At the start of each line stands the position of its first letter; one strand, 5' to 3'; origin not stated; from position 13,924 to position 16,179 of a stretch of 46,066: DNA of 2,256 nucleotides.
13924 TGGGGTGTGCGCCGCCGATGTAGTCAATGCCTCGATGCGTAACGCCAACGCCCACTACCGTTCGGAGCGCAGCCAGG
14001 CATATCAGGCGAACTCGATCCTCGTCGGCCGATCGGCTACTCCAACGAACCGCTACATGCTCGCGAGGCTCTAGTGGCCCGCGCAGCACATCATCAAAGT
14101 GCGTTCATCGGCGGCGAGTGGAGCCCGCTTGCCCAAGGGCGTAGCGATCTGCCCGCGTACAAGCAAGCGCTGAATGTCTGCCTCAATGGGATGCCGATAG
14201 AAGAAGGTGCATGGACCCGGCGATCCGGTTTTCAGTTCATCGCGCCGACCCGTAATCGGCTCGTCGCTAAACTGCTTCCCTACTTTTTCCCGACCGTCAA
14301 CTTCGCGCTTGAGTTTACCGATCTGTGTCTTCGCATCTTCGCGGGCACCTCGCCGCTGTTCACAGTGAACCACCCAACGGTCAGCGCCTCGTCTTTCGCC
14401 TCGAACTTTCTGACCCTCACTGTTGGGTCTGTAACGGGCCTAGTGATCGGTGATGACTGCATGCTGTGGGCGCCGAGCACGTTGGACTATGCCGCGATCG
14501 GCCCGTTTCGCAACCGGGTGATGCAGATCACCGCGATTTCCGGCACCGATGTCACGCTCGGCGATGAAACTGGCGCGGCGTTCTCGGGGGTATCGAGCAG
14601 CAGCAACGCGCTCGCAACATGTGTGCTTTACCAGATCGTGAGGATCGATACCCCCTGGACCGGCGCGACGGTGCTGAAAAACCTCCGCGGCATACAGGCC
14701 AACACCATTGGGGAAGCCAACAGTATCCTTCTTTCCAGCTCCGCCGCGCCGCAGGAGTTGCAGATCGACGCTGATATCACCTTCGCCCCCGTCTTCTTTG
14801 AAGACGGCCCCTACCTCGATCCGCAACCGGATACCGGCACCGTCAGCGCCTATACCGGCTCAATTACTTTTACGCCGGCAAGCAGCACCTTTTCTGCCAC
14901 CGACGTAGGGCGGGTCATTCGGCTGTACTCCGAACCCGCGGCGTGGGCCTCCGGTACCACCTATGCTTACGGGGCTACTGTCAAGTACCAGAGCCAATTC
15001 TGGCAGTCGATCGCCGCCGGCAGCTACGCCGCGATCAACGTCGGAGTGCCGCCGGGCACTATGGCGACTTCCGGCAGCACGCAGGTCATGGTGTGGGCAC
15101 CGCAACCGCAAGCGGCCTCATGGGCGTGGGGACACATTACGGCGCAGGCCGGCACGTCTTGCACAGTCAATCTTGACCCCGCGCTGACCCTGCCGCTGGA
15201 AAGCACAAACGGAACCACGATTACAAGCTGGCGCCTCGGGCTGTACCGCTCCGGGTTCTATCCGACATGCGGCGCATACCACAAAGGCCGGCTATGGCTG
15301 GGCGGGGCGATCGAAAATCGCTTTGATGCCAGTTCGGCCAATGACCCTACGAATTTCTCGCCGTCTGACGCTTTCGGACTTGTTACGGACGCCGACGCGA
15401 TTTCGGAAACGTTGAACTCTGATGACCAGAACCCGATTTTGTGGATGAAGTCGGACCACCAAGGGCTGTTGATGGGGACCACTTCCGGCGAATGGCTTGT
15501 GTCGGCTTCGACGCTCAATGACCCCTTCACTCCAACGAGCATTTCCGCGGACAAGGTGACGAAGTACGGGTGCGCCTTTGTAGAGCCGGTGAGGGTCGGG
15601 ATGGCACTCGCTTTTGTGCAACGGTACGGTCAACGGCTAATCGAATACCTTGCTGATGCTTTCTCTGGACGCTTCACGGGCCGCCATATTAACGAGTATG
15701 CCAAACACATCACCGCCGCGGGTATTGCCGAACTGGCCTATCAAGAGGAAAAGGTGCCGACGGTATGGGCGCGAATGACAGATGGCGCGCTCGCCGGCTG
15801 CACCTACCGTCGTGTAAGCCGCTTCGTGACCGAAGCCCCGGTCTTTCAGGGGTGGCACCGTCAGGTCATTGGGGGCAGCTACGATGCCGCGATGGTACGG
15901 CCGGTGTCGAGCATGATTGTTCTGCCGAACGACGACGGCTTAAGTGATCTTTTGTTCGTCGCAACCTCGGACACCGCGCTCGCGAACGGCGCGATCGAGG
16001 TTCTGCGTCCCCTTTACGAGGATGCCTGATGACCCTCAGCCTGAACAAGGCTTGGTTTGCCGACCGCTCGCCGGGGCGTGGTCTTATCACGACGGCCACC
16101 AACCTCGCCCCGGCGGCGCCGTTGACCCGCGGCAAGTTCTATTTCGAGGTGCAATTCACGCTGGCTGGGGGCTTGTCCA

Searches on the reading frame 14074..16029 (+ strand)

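Call 20: search_protein_families(library=phrogs, proteins=[window:14074-16029:+], max_evalue=0.00001)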
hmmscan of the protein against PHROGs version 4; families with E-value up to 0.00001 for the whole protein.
window:14074-16029:+ (651 aa): 3 families
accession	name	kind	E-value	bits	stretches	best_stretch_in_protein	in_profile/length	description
phrog_376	-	tail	1.8e-78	265.6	1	1-628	1-512/712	tail protein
phrog_20269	-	unknown function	4.4e-16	59.8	1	7-318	6-238/374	-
phrog_15566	-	tail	5.4e-15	55.9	1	381-606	31-248/552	tail protein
